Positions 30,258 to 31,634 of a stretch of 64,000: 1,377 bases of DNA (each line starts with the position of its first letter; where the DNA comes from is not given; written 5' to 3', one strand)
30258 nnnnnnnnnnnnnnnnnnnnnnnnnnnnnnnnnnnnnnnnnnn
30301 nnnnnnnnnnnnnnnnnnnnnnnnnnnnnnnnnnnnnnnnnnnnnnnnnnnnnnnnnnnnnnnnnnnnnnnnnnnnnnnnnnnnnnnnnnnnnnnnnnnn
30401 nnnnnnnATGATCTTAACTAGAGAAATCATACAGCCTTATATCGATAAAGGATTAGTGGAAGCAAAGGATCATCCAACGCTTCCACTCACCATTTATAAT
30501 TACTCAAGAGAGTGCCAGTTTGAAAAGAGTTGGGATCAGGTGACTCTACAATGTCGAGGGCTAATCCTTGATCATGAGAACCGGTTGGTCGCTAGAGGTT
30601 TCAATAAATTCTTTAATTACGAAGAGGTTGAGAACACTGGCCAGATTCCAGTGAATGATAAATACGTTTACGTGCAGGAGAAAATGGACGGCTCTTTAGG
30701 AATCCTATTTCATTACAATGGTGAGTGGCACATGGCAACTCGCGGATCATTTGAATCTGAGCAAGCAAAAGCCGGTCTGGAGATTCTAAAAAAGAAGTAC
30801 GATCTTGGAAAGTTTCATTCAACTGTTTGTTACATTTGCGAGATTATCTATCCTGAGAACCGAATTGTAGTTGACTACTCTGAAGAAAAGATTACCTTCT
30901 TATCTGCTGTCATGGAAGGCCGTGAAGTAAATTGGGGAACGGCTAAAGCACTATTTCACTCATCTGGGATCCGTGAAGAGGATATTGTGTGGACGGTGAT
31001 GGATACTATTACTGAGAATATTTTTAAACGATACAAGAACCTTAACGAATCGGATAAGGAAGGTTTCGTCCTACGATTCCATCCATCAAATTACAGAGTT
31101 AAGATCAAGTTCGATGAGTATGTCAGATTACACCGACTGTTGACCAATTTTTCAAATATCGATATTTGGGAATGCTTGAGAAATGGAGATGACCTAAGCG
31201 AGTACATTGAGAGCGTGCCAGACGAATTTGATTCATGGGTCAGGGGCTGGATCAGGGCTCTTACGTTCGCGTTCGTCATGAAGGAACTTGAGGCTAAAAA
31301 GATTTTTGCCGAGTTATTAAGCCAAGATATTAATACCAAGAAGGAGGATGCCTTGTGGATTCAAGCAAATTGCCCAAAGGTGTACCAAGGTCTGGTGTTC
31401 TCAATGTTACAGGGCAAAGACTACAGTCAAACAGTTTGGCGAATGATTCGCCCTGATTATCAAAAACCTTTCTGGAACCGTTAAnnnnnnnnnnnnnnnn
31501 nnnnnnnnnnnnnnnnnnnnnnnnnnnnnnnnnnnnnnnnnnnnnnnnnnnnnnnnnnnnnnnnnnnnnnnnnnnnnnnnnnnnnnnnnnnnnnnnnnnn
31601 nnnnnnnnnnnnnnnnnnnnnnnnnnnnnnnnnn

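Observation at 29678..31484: tRNA-repair gene set part 1: Pnk-like kinase plus Rnl1-like RNA ligase immediately after the tRNA array and ClpP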

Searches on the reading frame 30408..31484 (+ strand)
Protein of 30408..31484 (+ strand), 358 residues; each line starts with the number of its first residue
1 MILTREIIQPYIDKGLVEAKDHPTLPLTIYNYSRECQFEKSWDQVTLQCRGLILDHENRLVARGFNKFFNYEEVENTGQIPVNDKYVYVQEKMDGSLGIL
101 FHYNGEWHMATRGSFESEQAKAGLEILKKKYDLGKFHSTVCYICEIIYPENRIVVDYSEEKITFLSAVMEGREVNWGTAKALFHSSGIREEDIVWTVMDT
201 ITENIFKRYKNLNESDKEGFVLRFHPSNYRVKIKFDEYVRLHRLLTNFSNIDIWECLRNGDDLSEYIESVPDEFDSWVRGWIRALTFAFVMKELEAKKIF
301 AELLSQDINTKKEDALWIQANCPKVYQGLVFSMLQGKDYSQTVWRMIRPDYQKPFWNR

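Call 3: search_protein_families(library=pfam, proteins=[window:30408-31484:+], max_evalue=0.1)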
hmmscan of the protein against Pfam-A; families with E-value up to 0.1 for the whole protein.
window:30408-31484:+ (358 aa): 2 families
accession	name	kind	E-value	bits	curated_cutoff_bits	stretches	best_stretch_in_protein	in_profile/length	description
PF09511.15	RNA_lig_T4_1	-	1.3e-19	71.4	28.3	1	48-237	1-224/227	RNA ligase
PF09414.15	RNA_ligase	-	9.1e-06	26.4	27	1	86-232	2-169/171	RNA ligase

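Call 4: search_protein_families(library=phrogs, proteins=[window:30408-31484:+], max_evalue=0.01)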
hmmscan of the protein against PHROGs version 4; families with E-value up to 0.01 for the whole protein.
window:30408-31484:+ (358 aa): 3 families
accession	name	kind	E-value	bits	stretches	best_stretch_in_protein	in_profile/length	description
phrog_562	-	tail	6.3e-60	204.1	1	14-353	21-366/377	RNA ligase and tail fiber protein attachment catalyst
phrog_8238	-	DNA, RNA and nucleotide metabolism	4.4e-19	69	1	27-242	436-674/737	RNA ligase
phrog_21952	-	DNA, RNA and nucleotide metabolism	3.2e-07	31.2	1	31-104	29-106/327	RNA ligase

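Call 6: search_solved_structures(query=window:30408-31484:+, max_evalue=1, show_alignments=3)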
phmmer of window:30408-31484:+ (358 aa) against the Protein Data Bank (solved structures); distinct sequences matched with E-value up to 1: 5.
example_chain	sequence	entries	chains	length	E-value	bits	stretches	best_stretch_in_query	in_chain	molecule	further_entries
2c5u_A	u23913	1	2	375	5.1e-09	38.8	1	44-260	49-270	RNA LIGASE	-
9do4_B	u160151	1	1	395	6e-09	38.6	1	44-260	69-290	RNA ligase 1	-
5tt6_A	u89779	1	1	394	3.1e-08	36.2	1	44-260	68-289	T4 RNA ligase 1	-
4evw_A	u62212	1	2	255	0.063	15.5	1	82-181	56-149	Nucleoside-diphosphate-sugar pyrophosphorylase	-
6ura_A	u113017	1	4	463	0.69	12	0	83-118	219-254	Ribulose bisphosphate carboxylase large chain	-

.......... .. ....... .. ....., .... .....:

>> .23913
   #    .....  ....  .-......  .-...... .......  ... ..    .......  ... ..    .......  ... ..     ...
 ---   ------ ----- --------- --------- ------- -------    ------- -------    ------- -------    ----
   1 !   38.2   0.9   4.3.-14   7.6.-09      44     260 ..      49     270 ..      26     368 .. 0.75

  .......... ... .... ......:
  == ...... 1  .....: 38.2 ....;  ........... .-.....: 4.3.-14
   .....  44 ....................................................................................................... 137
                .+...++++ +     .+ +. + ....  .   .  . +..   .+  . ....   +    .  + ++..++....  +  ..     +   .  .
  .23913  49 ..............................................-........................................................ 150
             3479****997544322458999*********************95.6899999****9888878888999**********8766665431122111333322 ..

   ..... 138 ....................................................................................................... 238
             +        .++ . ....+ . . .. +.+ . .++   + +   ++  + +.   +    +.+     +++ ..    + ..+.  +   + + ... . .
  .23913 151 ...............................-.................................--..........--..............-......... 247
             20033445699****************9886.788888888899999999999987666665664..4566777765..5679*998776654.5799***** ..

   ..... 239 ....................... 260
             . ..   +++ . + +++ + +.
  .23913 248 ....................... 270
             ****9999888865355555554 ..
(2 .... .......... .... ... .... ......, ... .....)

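Call 9: search_dna_similar(query=window:30408-31484:+, collection=phages, mode=protein, max_rows=30)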
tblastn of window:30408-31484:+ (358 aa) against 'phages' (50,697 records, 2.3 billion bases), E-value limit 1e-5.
Records with a match: 918; places in all: 918; records where one place covers at least 80% of the query: 214.
Best place of each record, by identity: <60% 918.
By first word of the organism name: Escherichia 210; Streptomyces 133; Klebsiella 123; Campylobacter 61; Vibrio 54; Pseudomonas 47; Enterobacter 31; Bacillus 29; Aeromonas 26; Arthrobacter 23; and 44 more.
By host as written in the record: Escherichia coli 91; - 63; Klebsiella pneumoniae 57; Streptomyces griseus ATCC 10137 52; Streptomyces lividans JI 1326 31; Campylobacter jejuni 29; Vibrio harveyi BAA-1116 24; Arthrobacter sp. ATCC 21022 15; and 242 more.
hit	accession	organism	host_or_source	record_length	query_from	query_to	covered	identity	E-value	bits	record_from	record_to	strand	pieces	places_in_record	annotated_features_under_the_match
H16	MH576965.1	Streptomyces phage StarPlatinum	Streptomyces griseus ATCC 10137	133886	2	353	98%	35.8%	1e-56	204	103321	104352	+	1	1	211: RNA ligase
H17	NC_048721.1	Streptomyces phage StarPlatinum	Streptomyces griseus ATCC 10137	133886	2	353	98%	35.8%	1e-56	204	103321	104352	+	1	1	211: RNA ligase and tail fiber protein attachment catalyst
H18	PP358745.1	Streptomyces phage Enygma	Streptomyces mirabilis NRRL B-2400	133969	2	353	98%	35.6%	2e-55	201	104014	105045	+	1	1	210: RNA ligase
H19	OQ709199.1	Streptomyces phage PumpkinSpice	Streptomyces griseofuscus ATCC 23916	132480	2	353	98%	35.5%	1e-54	199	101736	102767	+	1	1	206: RNA ligase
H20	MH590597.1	Streptomyces phage LukeCage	Streptomyces griseus ATCC 10137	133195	2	353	98%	35.3%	5e-55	199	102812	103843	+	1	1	207: RNA ligase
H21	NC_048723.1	Streptomyces phage LukeCage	Streptomyces griseus ATCC 10137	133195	2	353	98%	35.3%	5e-55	199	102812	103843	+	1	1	207: RNA ligase and tail fiber protein attachment catalyst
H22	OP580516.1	Arthrobacter phage Bauer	Arthrobacter globiformis NRRL B-2979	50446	2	352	98%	35.3%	5e-52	191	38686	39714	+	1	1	70: RNA ligase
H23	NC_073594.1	Arthrobacter phage Bauer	Arthrobacter globiformis NRRL B-2979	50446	2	352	98%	35.3%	5e-52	191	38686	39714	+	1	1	70: RNA ligase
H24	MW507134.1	Streptomyces phage Battuta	Streptomyces sanglieri UNT16F27A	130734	2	353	98%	35.0%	5e-55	199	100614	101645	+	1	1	201: RNA ligase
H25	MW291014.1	Streptomyces phage MindFlayer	Streptomyces mirabilis NRRL B-2400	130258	2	353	98%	35.0%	7e-55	199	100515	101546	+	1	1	197: RNA ligase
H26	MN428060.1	Streptomyces phage IchabodCrane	Streptomyces scabiei RL-34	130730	2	353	98%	35.0%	7e-55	199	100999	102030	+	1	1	199: RNA ligase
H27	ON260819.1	Streptomyces phage SaltySpitoon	Streptomyces griseus ATCC 10137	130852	2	353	98%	35.0%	7e-55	199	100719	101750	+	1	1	203: RNA ligase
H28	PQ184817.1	Streptomyces phage Jollison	Streptomyces lividans JI 1326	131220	2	353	98%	35.0%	7e-55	199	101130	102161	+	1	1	201: RNA ligase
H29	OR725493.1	Streptomyces phage Spelly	Streptomyces griseus ATCC 10137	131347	2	353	98%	35.0%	7e-55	199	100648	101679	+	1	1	207: RNA ligase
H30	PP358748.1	Streptomyces phage Amabiko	Streptomyces scabiei RL-34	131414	2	353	98%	35.0%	7e-55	199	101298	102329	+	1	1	208: RNA ligase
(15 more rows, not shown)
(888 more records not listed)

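Call 10: get_annotated_region(hit=H17, flank=4000)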
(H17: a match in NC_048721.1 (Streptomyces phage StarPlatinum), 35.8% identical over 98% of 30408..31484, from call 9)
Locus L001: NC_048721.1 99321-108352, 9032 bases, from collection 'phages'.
description: Streptomyces phage StarPlatinum, complete genome.
organism: Streptomyces phage StarPlatinum (NCBI taxid 2283265)
taxonomy: Viruses; Duplodnaviria; Heunggongvirae; Uroviricota; Caudoviricetes; Stanwilliamsviridae; Boydwoodruffvirinae; Karimacvirus; Streptomyces virus StarPlatinum
host: Streptomyces griseus ATCC 10137; source: soil; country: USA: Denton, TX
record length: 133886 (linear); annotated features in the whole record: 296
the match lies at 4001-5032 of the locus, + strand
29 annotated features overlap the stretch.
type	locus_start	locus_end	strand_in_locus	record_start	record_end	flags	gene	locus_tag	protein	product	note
CDS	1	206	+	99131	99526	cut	197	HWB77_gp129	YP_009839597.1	hypothetical protein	-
tmRNA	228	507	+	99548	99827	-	198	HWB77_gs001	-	-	tmRNA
CDS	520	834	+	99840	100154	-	199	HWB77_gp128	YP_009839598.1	hypothetical protein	-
CDS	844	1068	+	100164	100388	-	200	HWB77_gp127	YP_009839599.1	hypothetical protein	-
CDS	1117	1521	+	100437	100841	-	201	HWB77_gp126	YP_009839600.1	hypothetical protein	-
CDS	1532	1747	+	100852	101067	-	202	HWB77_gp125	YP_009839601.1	hypothetical protein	-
CDS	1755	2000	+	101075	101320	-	203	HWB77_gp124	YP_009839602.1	hypothetical protein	-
tRNA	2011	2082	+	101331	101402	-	204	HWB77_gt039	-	tRNA-Ala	tRNA-Ala(ggc)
CDS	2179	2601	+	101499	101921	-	205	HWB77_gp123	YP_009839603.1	hypothetical protein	-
CDS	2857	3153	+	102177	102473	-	206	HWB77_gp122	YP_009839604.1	hypothetical protein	-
CDS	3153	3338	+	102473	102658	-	207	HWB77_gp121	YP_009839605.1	hypothetical protein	-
CDS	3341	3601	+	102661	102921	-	208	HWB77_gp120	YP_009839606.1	hypothetical protein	-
CDS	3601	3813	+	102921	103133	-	209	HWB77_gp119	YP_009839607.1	hypothetical protein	-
CDS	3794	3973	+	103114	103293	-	210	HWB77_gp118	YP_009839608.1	hypothetical protein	-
CDS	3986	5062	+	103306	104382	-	211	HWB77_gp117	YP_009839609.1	RNA ligase and tail fiber protein attachment catalyst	RNA ligase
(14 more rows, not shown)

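Call 12: get_annotated_region(hit=H23, flank=4000)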
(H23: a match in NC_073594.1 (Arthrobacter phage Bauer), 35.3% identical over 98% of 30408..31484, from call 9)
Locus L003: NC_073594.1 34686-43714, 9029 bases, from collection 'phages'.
description: Arthrobacter phage Bauer, complete genome.
organism: Arthrobacter phage Bauer (NCBI taxid 2985648)
taxonomy: Viruses; Duplodnaviria; Heunggongvirae; Uroviricota; Caudoviricetes
host: Arthrobacter globiformis NRRL B-2979; source: soil; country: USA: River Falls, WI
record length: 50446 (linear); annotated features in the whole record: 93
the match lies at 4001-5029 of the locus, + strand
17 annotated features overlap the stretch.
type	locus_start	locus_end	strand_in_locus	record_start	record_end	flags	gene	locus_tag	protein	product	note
CDS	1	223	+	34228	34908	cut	62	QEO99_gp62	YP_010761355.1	exonuclease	-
CDS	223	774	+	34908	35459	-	63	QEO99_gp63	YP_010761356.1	hypothetical protein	-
CDS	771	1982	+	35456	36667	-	64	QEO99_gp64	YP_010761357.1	hypothetical protein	-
CDS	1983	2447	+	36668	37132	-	65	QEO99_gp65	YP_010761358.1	ssDNA binding protein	-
CDS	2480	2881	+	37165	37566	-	66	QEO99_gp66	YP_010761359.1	membrane protein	-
CDS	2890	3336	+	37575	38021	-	67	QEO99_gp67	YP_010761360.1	hypothetical protein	-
CDS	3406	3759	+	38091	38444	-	68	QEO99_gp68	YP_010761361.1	NrdH-like glutaredoxin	-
CDS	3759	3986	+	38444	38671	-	69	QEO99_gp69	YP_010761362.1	hypothetical protein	-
CDS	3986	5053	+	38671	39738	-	70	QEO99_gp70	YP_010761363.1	RNA ligase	-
CDS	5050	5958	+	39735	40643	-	71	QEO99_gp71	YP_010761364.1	polynucleotide kinase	-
CDS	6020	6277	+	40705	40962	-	72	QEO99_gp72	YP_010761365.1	hypothetical protein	-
CDS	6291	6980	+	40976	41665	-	73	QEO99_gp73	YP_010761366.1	DNA methyltransferase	-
CDS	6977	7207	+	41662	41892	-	74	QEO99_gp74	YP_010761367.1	helix-turn-helix DNA binding domain protein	-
CDS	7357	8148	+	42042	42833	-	75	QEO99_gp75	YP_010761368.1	hypothetical protein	-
CDS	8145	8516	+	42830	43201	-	76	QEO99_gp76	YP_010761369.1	hypothetical protein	-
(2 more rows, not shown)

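Call 13: search_protein_families(library=pfam, proteins=[L003:5050-5958:+], max_evalue=0.01)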
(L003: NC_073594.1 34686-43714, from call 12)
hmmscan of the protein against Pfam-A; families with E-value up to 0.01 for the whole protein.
L003:5050-5958:+ (302 aa): 7 families
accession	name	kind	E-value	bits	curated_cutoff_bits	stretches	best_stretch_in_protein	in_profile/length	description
PF25109.1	HAD_PNKP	-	3.9e-47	160.4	27.6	1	169-302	1-143/143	Polynucleotide kinase PNKP phosphatase domain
PF13671.12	AAA_33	-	8.4e-24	84.9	27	1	4-140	1-140/143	AAA domain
PF03767.20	Acid_phosphat_B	-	1.1e-05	25.5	27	1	212-279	135-204/230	HAD superfamily, subfamily IIIB (Acid phosphatase)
PF24694.1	LNS2_PITM1-3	-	2.1e-05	25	27.7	1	173-292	2-115/124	PITM 1-3, LNS2 domain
PF06414.18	Zeta_toxin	-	3.5e-05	23.8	22.3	1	4-126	18-147/199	Zeta toxin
PF08433.16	KTI12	-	0.00021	21.3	22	1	4-140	3-137/271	Chromatin associated protein KTI12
PF07931.18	CPT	-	0.00035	20.9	22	1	3-124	2-130/172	Chloramphenicol phosphotransferase-like protein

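Call 16: search_protein_families(library=ncbifam, proteins=[window:30408-31484:+], max_evalue=0.01)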
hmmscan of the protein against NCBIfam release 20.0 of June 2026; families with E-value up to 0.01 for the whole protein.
window:30408-31484:+ (358 aa): 2 families
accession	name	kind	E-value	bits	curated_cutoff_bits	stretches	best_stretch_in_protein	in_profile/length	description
TIGR02308.1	RNA_lig_T4_1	equivalog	1.1e-18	67.5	242.25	1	45-248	48-258/373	T4 RnlA family RNA ligase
TIGR01209.1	TIGR01209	hypoth_equivalog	0.00016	20.6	136.9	1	37-234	33-234/375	RNA ligase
